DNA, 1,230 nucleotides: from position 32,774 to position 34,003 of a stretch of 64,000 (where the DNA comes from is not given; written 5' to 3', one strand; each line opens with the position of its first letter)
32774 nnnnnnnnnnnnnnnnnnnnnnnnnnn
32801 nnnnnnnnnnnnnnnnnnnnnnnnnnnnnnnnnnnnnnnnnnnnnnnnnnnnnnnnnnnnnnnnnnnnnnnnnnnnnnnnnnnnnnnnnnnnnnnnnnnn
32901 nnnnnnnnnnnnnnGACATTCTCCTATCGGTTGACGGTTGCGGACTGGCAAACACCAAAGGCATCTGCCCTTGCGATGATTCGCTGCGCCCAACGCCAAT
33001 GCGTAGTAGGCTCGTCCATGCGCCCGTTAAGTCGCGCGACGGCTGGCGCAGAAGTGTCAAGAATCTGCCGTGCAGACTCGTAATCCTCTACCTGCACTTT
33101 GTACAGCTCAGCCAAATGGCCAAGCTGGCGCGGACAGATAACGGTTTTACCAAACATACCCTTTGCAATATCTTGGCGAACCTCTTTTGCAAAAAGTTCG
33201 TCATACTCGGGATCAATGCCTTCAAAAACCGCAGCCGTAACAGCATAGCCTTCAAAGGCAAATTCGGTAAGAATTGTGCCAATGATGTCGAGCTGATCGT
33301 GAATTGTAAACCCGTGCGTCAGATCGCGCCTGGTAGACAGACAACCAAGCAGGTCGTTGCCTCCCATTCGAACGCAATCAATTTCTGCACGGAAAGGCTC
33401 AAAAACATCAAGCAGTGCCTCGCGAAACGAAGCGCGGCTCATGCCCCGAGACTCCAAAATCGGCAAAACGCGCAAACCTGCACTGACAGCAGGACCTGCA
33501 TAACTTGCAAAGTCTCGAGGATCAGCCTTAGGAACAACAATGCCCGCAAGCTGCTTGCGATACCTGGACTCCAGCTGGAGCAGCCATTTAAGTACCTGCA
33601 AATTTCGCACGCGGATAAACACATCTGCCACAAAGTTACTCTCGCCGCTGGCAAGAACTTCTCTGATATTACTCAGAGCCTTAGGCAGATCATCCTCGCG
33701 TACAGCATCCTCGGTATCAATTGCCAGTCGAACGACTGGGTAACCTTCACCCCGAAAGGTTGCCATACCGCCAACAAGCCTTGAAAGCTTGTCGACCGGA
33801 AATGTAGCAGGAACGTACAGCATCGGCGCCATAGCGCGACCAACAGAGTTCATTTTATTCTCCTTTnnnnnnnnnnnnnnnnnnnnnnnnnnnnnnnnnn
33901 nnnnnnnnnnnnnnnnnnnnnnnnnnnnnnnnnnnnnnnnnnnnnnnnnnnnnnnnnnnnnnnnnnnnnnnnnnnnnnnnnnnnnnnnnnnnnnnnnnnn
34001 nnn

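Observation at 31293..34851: Four-gene PRTase / CitE-like / PRTase / HAD operon lacking the usual ATP-grasp partner, with a DxW HAD motif I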

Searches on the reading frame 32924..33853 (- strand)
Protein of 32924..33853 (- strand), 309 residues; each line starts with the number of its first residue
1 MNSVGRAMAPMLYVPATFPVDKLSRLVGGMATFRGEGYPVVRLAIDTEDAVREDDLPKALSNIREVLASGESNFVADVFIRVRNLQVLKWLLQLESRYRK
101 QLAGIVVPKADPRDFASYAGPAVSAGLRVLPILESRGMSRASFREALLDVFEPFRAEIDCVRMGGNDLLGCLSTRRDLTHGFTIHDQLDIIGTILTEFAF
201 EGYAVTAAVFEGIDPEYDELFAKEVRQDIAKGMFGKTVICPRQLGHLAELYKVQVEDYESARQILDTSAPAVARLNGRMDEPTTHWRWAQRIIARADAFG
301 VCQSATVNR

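Call 3: search_protein_families(library=pfam, proteins=[window:32924-33853:-], max_evalue=0.01)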
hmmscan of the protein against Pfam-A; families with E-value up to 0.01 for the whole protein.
window:32924-33853:- (309 aa): 1 family
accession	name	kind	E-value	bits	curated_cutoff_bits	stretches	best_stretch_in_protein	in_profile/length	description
PF15617.12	C-C_Bond_Lyase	-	4.9e-54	184.1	28.4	1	33-301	25-320/320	C-C_Bond_Lyase of the TIM-Barrel fold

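Call 6: search_protein_families(library=ncbifam, proteins=[window:32924-33853:-], max_evalue=0.01)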
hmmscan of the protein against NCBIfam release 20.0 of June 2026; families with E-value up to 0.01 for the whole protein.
window:32924-33853:- (309 aa): 1 family
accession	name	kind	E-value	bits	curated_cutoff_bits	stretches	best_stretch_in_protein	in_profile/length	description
NF038242.1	RipC_Ccl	equivalog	1.4e-06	28.1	375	1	221-296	194-268/268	itaconate degradation C-C-lyase RipC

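Call 15: find_homologous_proteins(query=window:32924-33853:-, max_evalue=0.00001)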
Query window:32924-33853:- (309 aa): 22 proteins with E <= 0.00001 among 3395 candidates.
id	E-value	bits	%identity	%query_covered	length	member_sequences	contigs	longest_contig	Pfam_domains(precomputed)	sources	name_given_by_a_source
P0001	1.6e-197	673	100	98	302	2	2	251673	PF15617.13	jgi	jgi:citrate lyase beta subunit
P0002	4.8e-172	589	84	100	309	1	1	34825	PF15617.13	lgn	-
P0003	2.6e-122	426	66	97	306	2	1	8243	PF15617.13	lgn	-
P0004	1.0e-65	240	44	96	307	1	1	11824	PF15617.13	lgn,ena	-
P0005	3.4e-60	222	43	95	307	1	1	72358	PF15617.13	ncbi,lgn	ncbi:MAG: HpcH/HpaI aldolase/citrate lyase family protein [Candidatus Microsaccharimonas sp.]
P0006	1.8e-59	220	44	96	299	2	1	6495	PF15617.13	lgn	-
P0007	6.1e-57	212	42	96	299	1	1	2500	PF15617.13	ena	-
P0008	3.4e-56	209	43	95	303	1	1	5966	PF15617.13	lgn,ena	-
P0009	8.7e-56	208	42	95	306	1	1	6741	PF15617.13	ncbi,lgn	-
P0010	9.4e-56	208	44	95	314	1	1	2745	PF15617.13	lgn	-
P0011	1.0e-55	208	42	96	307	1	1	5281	PF15617.13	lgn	-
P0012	3.7e-55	206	41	95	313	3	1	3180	PF15617.13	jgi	jgi:citrate lyase beta subunit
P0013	1.1e-51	194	41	96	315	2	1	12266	PF15617.13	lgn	-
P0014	5.7e-51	192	40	95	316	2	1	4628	PF15617.13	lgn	-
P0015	3.4e-50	189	41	98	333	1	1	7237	PF15617.13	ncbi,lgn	-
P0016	1.7e-48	184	39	94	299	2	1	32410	PF15617.13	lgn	-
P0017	7.8e-32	129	35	96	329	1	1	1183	PF15617.13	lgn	-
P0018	1.1e-27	116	33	98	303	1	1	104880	PF15617.13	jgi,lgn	-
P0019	2.8e-22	98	29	96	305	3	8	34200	PF15617.13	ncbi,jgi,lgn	jgi:citrate lyase beta subunit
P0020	7.8e-22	96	32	96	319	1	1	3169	PF15617.13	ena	-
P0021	3.2e-21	94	32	97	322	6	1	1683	PF15617.13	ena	-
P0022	3.8e-19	87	29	80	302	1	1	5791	PF15617.13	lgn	-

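Call 16: find_encoding_contigs(protein=P0005, flank=10000, max_places=2)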
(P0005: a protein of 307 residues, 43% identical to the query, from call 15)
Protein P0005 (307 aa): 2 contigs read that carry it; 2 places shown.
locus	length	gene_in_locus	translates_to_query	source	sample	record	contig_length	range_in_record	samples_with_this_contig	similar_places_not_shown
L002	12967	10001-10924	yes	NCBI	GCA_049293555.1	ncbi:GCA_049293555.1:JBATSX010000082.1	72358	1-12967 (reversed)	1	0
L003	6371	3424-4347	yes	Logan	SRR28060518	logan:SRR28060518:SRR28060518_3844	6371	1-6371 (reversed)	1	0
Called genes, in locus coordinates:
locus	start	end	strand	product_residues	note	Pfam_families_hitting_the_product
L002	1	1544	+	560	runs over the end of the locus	PF03816:LytR_cpsA_psr, PF13399:LytR_C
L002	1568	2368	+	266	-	-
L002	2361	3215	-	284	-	PF17827:PrmC_N, PF13649:Methyltransf_25 (faint), PF10294:Methyltransf_16 (weak), PF05175:MTS, PF06325:PrmA, PF13847:Methyltransf_31 (weak), PF08242:Methyltransf_12 (faint)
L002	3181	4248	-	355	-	PF03462:PCRF, PF00472:RF-1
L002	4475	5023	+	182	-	-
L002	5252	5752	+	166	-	-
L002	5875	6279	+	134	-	PF12823:DUF3817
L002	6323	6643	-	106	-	PF01197:Ribosomal_L31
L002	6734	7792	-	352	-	PF03741:TerC, PF04332:DUF475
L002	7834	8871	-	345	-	PF15632:ATPgrasp_Ter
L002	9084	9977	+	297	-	PF15610:PRTase_3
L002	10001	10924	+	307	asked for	PF15617:C-C_Bond_Lyase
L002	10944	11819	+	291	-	PF15610:PRTase_3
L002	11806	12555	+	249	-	PF00702:Hydrolase, PF13419:HAD_2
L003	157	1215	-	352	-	PF03741:TerC, PF04332:DUF475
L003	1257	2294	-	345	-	PF15632:ATPgrasp_Ter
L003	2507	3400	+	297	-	PF15610:PRTase_3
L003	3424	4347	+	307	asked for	PF15617:C-C_Bond_Lyase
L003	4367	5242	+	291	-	PF15610:PRTase_3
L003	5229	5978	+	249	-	PF00702:Hydrolase, PF13419:HAD_2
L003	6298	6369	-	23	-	?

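Call 17: find_encoding_contigs(protein=P0018, flank=10000, max_places=2)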
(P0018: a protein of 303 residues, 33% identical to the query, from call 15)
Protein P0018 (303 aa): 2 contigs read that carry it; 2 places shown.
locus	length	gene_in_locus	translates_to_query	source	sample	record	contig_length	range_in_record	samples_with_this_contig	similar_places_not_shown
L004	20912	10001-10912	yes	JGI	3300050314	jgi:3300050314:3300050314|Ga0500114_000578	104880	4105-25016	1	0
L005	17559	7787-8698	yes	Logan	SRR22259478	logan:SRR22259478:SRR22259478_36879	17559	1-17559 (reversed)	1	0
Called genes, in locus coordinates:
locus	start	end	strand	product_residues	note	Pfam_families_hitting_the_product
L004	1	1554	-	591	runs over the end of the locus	-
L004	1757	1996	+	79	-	-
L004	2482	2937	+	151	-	PF05099:TerB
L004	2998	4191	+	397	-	PF02342:TerD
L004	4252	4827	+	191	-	PF02342:TerD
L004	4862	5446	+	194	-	PF02342:TerD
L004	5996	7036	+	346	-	PF15632:ATPgrasp_Ter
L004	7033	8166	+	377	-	PF15609:PRTase_2, PF12500:TRSP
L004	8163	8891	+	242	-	-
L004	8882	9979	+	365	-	PF11202:StiP, PF15608:PELOTA_1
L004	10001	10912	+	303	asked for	PF15617:C-C_Bond_Lyase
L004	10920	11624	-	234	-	PF01987:AIM24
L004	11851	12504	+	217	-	PF02342:TerD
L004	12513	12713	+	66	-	-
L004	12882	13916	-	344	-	PF00092:VWA, PF15616:TerY_C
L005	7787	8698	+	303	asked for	PF15617:C-C_Bond_Lyase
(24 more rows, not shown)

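Call 18: find_encoding_contigs(protein=P0019, flank=10000, max_places=3)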
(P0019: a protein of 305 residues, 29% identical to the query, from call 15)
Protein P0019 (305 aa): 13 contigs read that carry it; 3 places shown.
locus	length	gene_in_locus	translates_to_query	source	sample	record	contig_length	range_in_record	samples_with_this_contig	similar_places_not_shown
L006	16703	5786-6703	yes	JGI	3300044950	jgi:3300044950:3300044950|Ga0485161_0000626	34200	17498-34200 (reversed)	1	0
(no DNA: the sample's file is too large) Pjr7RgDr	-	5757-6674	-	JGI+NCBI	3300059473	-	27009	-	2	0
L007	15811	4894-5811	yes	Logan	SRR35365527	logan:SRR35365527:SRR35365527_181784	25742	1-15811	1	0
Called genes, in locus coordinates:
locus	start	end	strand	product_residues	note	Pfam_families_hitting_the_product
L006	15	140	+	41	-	-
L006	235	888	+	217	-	-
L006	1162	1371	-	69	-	-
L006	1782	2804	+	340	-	PF15632:ATPgrasp_Ter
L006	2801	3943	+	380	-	PF15609:PRTase_2, PF12500:TRSP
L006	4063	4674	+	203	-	-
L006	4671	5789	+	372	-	PF11202:StiP, PF15608:PELOTA_1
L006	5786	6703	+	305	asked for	PF15617:C-C_Bond_Lyase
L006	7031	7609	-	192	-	PF02342:TerD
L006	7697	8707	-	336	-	PF03741:TerC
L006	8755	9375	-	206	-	PF02342:TerD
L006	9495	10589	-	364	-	PF02342:TerD, PF00089:Trypsin, PF13365:Trypsin_2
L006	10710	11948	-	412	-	PF02342:TerD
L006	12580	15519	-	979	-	PF02342:TerD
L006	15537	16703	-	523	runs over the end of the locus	-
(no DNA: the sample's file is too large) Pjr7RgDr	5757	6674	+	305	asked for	PF15617:C-C_Bond_Lyase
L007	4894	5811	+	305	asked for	PF15617:C-C_Bond_Lyase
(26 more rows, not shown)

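Call 19: find_encoding_contigs(protein=P0002, flank=10000, max_places=2)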
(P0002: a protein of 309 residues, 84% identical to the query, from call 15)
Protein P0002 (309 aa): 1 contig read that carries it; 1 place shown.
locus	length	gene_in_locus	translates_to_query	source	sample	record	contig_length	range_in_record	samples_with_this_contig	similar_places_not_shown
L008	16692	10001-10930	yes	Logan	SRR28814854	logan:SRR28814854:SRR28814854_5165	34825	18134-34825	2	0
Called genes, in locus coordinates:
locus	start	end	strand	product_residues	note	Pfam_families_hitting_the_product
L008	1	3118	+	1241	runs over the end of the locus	PF02811:PHP, PF07733:DNA_pol3_alpha, PF17657:DNA_pol3_finger, PF14579:HHH_6, PF01336:tRNA_anti-codon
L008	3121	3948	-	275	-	PF00188:CAP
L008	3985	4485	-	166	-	PF00588:SpoU_methylase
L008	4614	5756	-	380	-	PF03741:TerC (weak), PF04332:DUF475, PF03741:TerC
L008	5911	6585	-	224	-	-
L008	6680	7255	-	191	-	PF02342:TerD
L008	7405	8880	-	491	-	-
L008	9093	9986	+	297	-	PF15610:PRTase_3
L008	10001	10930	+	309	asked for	PF15617:C-C_Bond_Lyase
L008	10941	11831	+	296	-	PF15610:PRTase_3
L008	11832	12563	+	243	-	PF00702:Hydrolase, PF13419:HAD_2, PF13242:Hydrolase_like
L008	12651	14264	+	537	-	PF00437:T2SSE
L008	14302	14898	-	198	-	-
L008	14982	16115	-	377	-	PF00390:malic, PF03949:Malic_M, PF01488:Shikimate_DH (faint)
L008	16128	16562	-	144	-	-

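Call 20: find_encoding_contigs(protein=P0003, flank=10000, max_places=2)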
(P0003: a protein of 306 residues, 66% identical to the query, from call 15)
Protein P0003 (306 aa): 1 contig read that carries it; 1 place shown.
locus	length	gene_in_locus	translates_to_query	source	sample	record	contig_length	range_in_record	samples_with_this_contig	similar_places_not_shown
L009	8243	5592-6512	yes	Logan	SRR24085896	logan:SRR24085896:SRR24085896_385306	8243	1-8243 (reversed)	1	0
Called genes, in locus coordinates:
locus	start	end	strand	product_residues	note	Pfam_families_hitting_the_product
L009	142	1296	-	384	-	PF03741:TerC, PF04332:DUF475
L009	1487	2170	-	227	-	-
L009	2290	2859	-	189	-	PF02342:TerD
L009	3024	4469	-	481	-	-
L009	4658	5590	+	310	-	PF15610:PRTase_3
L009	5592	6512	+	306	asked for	PF15617:C-C_Bond_Lyase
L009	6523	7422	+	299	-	PF15610:PRTase_3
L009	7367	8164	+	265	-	PF00702:Hydrolase, PF13419:HAD_2, PF13242:Hydrolase_like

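Call 21: find_encoding_contigs(protein=P0004, flank=10000, max_places=2)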
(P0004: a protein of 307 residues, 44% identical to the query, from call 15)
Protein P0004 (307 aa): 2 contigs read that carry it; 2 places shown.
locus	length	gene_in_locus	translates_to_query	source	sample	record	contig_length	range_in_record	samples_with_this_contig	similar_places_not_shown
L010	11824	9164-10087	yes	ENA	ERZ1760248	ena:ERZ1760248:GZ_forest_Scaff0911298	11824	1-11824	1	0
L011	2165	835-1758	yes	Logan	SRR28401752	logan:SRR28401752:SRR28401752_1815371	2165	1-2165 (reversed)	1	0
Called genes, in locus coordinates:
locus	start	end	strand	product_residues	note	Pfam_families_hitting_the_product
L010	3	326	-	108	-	?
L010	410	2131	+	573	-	PF03816:LytR_cpsA_psr, PF13399:LytR_C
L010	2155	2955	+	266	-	-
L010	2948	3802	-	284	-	PF17827:PrmC_N, PF13649:Methyltransf_25 (faint), PF05175:MTS, PF10294:Methyltransf_16 (weak), PF06325:PrmA, PF13847:Methyltransf_31 (weak)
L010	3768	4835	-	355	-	PF03462:PCRF, PF16326:ABC_tran_CTD (weak), PF00472:RF-1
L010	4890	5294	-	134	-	-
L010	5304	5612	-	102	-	-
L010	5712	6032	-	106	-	PF01197:Ribosomal_L31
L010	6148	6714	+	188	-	PF07352:Phage_Mu_Gam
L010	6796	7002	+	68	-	-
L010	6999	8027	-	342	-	PF15632:ATPgrasp_Ter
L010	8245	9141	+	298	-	PF15610:PRTase_3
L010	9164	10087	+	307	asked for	PF15617:C-C_Bond_Lyase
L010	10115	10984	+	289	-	PF15610:PRTase_3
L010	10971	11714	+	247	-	PF00702:Hydrolase, PF13419:HAD_2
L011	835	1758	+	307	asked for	PF15617:C-C_Bond_Lyase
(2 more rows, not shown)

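Call 22: find_encoding_contigs(protein=P0016, flank=10000, max_places=2)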
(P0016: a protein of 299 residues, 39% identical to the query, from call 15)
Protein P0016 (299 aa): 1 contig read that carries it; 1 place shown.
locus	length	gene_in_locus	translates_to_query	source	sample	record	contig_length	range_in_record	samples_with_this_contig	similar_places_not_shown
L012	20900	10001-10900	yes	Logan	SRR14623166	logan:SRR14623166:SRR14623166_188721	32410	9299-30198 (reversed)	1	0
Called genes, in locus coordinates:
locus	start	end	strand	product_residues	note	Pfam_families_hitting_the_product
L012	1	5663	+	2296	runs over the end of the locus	PF10528:GLEYA (faint), PF07691:PA14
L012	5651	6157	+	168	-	-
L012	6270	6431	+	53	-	-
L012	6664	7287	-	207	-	-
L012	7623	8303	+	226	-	-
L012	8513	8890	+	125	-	-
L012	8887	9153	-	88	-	PF02567:PhzC-PhzF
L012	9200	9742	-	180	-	PF00300:His_Phos_1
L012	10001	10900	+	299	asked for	PF15617:C-C_Bond_Lyase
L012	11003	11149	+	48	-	-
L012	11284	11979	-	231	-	-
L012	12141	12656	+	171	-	-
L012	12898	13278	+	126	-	PF07237:DUF1428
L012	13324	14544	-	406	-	-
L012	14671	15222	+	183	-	PF13671:AAA_33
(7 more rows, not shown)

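Call 34: find_related_loci(query=A2, collection=genome_contigs, flank=10000)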
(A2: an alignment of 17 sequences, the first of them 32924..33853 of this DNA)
Query A2 (309 aa) in genome_contigs; peptide patterns used: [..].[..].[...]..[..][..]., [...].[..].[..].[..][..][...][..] (x = any residue, [..] = any of these).
205 stretches matched a pattern; 167 encode a relative of the query (tblastn E <= 1e-3); the best 80 are kept; 80 distinct loci.
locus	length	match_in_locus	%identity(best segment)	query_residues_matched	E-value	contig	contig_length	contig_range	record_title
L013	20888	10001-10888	45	1-300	9e-68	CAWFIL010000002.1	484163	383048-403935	MAG: uncultured bacterium isolate MFD02134.bin.2.167 genome assembly, contig: contig_31778, whole genome shotgun sequenc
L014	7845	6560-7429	44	8-300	7e-67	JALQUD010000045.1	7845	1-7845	MAG: Candidatus Saccharimonadia bacterium isolate DFJ.1 NODE_45_length_7845_cov_4.341916, whole genome shotgun sequence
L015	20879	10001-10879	44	3-300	2e-64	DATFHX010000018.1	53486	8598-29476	MAG TPA_asm: Candidatus Saccharimonadales bacterium isolate SMAG_U8700 k141_276473, whole genome shotgun sequence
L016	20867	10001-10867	41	7-300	3e-63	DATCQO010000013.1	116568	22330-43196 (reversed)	MAG TPA_asm: Candidatus Microsaccharimonas sp. isolate SMAG_U7255 k141_137040, whole genome shotgun sequence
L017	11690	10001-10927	39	8-308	8e-63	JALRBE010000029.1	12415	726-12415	MAG: Candidatus Saccharimonadia bacterium isolate HM.17 NODE_29_length_12415_cov_3.468958, whole genome shotgun sequence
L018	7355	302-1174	42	3-300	1e-62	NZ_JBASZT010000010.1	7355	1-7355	MAG: Microbacterium sp. isolate MFD10499_ilm_asm_bin14 k127_240160, whole genome shotgun sequence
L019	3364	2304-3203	39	8-308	4e-60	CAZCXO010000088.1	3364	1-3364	MAG TPA_asm: uncultured Candidatus Saccharibacteria bacterium isolate SRP200132_co1_591 genome assembly, contig: NODE_60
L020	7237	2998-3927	41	6-308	1e-56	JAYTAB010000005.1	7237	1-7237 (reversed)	MAG: Candidatus Saccharibacteria bacterium isolate GFS_1377 GFS_1377_4, whole genome shotgun sequence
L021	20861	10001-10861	35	7-301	4e-41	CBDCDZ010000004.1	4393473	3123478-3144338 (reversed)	MAG: Trueperaceae bacterium isolate 07c7ba7f-aa85-48a8-9ef1-ab671b4b3d71 genome assembly, contig: contig_4, whole genome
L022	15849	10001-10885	33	7-306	9e-38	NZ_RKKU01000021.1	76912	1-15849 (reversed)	Pseudomonas neustonica strain SSM26 ctg_21, whole genome shotgun sequence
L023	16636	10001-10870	34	7-301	1e-37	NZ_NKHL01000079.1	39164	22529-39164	Pseudomonas bohemica strain IA19 NODE_243_length_39084_cov_12.425955, whole genome shotgun sequence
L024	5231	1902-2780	34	1-301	6e-37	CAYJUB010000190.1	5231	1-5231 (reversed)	MAG TPA_asm: uncultured Moraxellaceae bacterium isolate ERP125453_co1_315 genome assembly, contig: NODE_21267_length_523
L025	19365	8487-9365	34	1-301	1e-36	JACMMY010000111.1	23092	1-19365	MAG: Moraxellaceae bacterium isolate LF-bin-123 FL-bin-123-contig-k141_1077090, whole genome shotgun sequence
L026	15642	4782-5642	35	7-300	4e-36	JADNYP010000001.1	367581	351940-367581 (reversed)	Pseudomonas fulva strain 20-MO00651-0 20-MO00651-0_contig_1, whole genome shotgun sequence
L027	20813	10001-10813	33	33-301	8e-36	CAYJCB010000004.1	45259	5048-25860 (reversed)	MAG TPA_asm: uncultured Halomonadaceae bacterium isolate ERP122455_co2_38 genome assembly, contig: NODE_87_length_45259_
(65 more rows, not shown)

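Call 42: search_protein_families(library=pfam, proteins=[L013:4149-5303:+, L013:3302-4072:-, L013:6407-7177:+, L013:5432-6064:+], max_evalue=1)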
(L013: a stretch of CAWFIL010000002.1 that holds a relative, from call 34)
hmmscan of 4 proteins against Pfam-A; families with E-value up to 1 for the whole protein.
L013:4149-5303:+ (384 aa): 0 families

L013:3302-4072:- (256 aa): 0 families

L013:6407-7177:+ (256 aa): 5 families
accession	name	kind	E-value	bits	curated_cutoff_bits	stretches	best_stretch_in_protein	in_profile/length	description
PF01769.21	MgtE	-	0.0096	16.6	27.6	1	171-219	43-95/125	Divalent cation transporter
PF14012.11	DUF4229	-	0.015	15.8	27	1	72-120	8-56/68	Protein of unknown function (DUF4229)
PF06432.16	GPI2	-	0.19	11.7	24.4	0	166-231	37-102/270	Phosphatidylinositol N-acetylglucosaminyltransferase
PF11239.13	DUF3040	-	0.21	12.3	24.7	0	170-204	42-79/84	Protein of unknown function (DUF3040)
PF08570.15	DUF1761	-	0.45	11.2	31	1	194-236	42-84/123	Protein of unknown function (DUF1761)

L013:5432-6064:+ (210 aa): 2 families
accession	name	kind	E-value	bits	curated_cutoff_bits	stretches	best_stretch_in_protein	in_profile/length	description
PF02342.23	TerD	-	7.6e-33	114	25.3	1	10-195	8-187/187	TerD domain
PF16112.10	DUF4830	-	0.019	15.8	23.5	1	13-60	41-82/84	Domain of unknown function (DUF4830)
